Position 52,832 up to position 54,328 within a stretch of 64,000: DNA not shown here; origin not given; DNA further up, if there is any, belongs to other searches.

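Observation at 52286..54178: AT-rich divergent pair yjgM (GNAT acetyltransferase) / yjgN (DUF898 membrane protein) of unknown function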

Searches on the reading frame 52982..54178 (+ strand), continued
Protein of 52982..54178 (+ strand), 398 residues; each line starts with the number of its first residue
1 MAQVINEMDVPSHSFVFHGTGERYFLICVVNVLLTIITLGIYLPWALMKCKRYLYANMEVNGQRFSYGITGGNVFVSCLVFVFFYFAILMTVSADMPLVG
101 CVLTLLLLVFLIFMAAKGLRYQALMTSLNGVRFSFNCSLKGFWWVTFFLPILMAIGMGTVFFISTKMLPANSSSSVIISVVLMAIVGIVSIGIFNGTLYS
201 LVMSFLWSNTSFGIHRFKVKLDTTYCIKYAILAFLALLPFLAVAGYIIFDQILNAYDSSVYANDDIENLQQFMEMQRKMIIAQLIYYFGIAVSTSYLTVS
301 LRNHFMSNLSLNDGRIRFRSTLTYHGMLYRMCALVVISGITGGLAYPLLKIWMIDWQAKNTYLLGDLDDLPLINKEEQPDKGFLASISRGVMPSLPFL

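Call 68: fold_search(model_id=the predicted structure, library=pdb)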
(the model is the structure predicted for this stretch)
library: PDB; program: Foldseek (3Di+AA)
matches with E <= 10: 207; with E <= 0.001: 0
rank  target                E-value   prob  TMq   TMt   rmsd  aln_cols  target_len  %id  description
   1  5c5b_D                2.6e-01  0.63  0.15  0.16  24.1       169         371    8  Crystal Structure of Human APPL BAR-PH Heterodimer (released 2016-06-22)
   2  7udn_B                2.6e-01  0.09  0.09  0.12  23.4       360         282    8  Crystal structure of designed helical repeat protein RPB_PLP1_R6 in alternative conformation 2 (released 2023-03-22)
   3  2fic_B                4.0e-01  0.20  0.13  0.22  27.6       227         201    8  The crystal structure of the BAR domain from human Bin1/Amphiphysin II and its implications for molecular recognition (released 2006-11-14)
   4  8t4j_A                4.2e-01  0.10  0.11  0.09  15.7       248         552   12  Transporter associated with antigen processing (TAP) bound to the 14-mer peptide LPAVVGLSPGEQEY (released 2024-06-19)
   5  8t4f_A                5.2e-01  0.08  0.11  0.09  17.8       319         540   12  Transporter associated with antigen processing (TAP) bound to the 9-mer peptide RRYQKSTEL (released 2024-06-19)
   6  3sog                  5.8e-01  0.33  0.15  0.29  26.5       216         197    6  Crystal structure of the BAR domain of human Amphiphysin, isoform 1 (released 2011-07-13)
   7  8a1g_A                5.8e-01  0.28  0.15  0.25  28.8       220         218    9  Structure of the SNX1-SNX5 complex (released 2023-06-14)
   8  9n61_A                6.5e-01  0.07  0.11  0.09  18.3       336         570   12  Transporter associated with antigen processing (TAP) bound to the 9-mer peptide RRYQKSTEL and ATP (released 2025-09-03)
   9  4h8s_D                7.6e-01  0.13  0.13  0.14  29.1       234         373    8  Crystal structure of human APPL2BARPH domain (released 2012-10-17)
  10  9azl_A                7.6e-01  0.10  0.18  0.12  20.7       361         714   13  Cryo-EM structure of the ABC transporter PCAT1 bound with MgADP class1 (released 2024-10-30)
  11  4h8s_B                8.5e-01  0.14  0.13  0.13  28.4       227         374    7  Crystal structure of human APPL2BARPH domain (released 2012-10-17)
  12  8dbw_a                8.5e-01  0.08  0.13  0.16  17.6       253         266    8  E. coli ATP synthase imaged in 10mM MgATP State3 "down" Fo classified (released 2023-01-25)
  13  2q12                  9.4e-01  0.15  0.15  0.22  28.6       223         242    9  Crystal Structure of BAR domain of APPL1 (released 2007-08-14)
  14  9dit_A                9.9e-01  0.09  0.16  0.09  20.0       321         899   12  Ca2+ bound aplysia Slo1 R199Q (released 2025-06-18)
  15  4f35_C                9.9e-01  0.07  0.20  0.19  24.4       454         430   12  Crystal Structure of a bacterial dicarboxylate/sodium symporter (released 2012-10-24)
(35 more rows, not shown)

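Call 81: search_dna_similar(query=window:52982-54178:+, collection=plasmids, mode=protein, max_rows=15)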
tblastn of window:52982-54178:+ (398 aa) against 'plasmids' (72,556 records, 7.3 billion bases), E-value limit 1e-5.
Records with a match: 16; places in all: 17; records where one place covers at least 80% of the query: 10.
Best place of each record, by identity: 95-99% 7; <60% 9.
By first word of the organism name: Escherichia 10; Sinorhizobium 2; Acinetobacter 2; Azoarcus 1; Roseinatronobacter 1.
By predicted mobility (MOB-suite, as given by PLSDB): non-mobilizable 12; mobilizable 3; conjugative 1.
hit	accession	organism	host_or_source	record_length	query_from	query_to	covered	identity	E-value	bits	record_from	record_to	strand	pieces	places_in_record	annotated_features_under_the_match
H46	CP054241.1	Escherichia coli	Homo sapiens,bone infection of foot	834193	1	398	100%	98.5%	0e+0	699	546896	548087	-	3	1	none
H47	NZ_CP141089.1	Escherichia coli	Homo sapiens,Infected Human Urine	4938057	1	398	100%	98.5%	0e+0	689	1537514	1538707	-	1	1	none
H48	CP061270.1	Escherichia coli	Sheep,cell culture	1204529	1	398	100%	98.5%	0e+0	687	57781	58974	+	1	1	DUF898 domain-containing protein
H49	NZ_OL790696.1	Escherichia coli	-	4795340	1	398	100%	98.5%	0e+0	687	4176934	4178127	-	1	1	none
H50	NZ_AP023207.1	Escherichia coli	Homo sapiens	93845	1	398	100%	98.5%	0e+0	687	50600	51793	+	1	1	yjgN: YjgN family protein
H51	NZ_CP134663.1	Escherichia coli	Larus michahellis,bacteria,cloaca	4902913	1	398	100%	98.0%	0e+0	689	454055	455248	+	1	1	none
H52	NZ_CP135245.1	Escherichia coli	Food,other,Pig ear pet treat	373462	1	398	100%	98.0%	0e+0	687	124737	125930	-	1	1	yjgN: YjgN family protein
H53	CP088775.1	Escherichia coli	Homo sapiens,blood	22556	3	398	99%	45.8%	1e-68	242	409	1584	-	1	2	none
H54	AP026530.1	Escherichia coli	whole organism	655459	9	398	98%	42.1%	4e-81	278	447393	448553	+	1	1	membrane protein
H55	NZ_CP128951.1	Escherichia coli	-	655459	9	398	98%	42.1%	4e-81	278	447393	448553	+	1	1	DUF898 family protein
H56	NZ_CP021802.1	Sinorhizobium meliloti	Medicago sativa,Single Cell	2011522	7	166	40%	37.5%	1e-14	83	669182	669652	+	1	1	none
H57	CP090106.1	Sinorhizobium meliloti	Medicago,Cell culture,Plant nodule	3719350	7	166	40%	36.9%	1e-13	80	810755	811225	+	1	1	DUF898 domain-containing protein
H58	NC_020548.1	Azoarcus sp. KH32C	-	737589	4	158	39%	31.6%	2e-7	61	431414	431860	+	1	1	YjgN family protein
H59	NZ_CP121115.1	Roseinatronobacter sp. S2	cell culture,Alkaline Spring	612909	2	155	39%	29.9%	3e-10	70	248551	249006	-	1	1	YjgN family protein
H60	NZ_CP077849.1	Acinetobacter baumannii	Homo sapiens,Rectal swab_P28_BU14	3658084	13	140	32%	32.0%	9e-9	65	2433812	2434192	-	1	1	none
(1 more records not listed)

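Call 83: find_homologous_proteins(query=L023:5591-6610:+, max_evalue=0.00001)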
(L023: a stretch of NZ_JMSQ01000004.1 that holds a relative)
Query L023:5591-6610:+ (339 aa): 108 proteins with E <= 0.00001 among 8000 candidates.
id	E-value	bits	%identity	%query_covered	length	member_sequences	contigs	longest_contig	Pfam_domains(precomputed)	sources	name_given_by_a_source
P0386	2.1e-218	742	99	100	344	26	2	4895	PF01435.25,PF23368.2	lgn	-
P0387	2.2e-153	528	73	99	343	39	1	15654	PF01435.25,PF23368.2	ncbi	-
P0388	9.8e-138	477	66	99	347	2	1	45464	PF01435.25,PF23368.2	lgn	-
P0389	1.8e-137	476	66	99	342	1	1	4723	PF01435.25,PF23368.2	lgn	-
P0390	9.4e-129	447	62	99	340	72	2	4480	PF01435.25,PF23368.2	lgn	-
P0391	2.4e-125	436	61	98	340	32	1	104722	PF01435.25,PF23368.2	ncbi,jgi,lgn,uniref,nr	ncbi:M48 family metallopeptidase [Enterobacter sp.]|uniref:M48 family metallopeptidase n=1 Tax=Enter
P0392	1.5e-115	404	59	99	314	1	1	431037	PF01435.25,PF23368.2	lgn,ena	-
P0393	1.0e-114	401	58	99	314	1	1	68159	PF01435.25,PF23368.2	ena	-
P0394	5.4e-113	396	57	99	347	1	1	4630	PF01435.25,PF23368.2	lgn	-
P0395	1.6e-112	394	55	99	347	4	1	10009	PF01435.25,PF23368.2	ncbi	-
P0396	1.6e-104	368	51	99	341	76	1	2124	PF01435.25,PF23368.2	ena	-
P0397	2.3e-104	367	52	99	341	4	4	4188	PF01435.25,PF23368.2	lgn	-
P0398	3.6e-104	367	52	99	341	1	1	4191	PF01435.25,PF23368.2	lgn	-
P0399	9.9e-104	365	51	99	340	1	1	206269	PF01435.25,PF23368.2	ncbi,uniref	ncbi:M48 family metallopeptidase [Erwinia aphidicola]|uniref:M48 family metallopeptidase n=1 Tax=Erw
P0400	4.5e-103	363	55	98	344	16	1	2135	PF01435.25,PF23368.2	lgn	-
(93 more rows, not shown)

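Call 90: get_annotated_region(hit=H53, flank=4000)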
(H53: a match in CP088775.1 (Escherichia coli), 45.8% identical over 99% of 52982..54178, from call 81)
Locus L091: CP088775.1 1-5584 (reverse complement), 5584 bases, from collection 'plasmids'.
description: Escherichia coli strain B16EC0771 plasmid pB16EC0771-3, complete sequence
organism: Escherichia coli (NCBI taxid 562)
taxonomy: Bacteria; Pseudomonadota; Gammaproteobacteria; Enterobacterales; Enterobacteriaceae; Escherichia; Escherichia coli
host: -; source: Homo sapiens,blood; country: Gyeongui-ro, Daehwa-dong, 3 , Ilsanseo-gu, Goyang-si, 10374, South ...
typing (MOB-suite, as given by PLSDB): non-mobilizable
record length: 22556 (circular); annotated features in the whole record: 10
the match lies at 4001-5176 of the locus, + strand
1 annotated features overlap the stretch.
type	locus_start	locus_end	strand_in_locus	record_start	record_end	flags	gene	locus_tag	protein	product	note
CDS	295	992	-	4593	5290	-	-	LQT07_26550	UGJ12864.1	IS1-like element IS1A family transposase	-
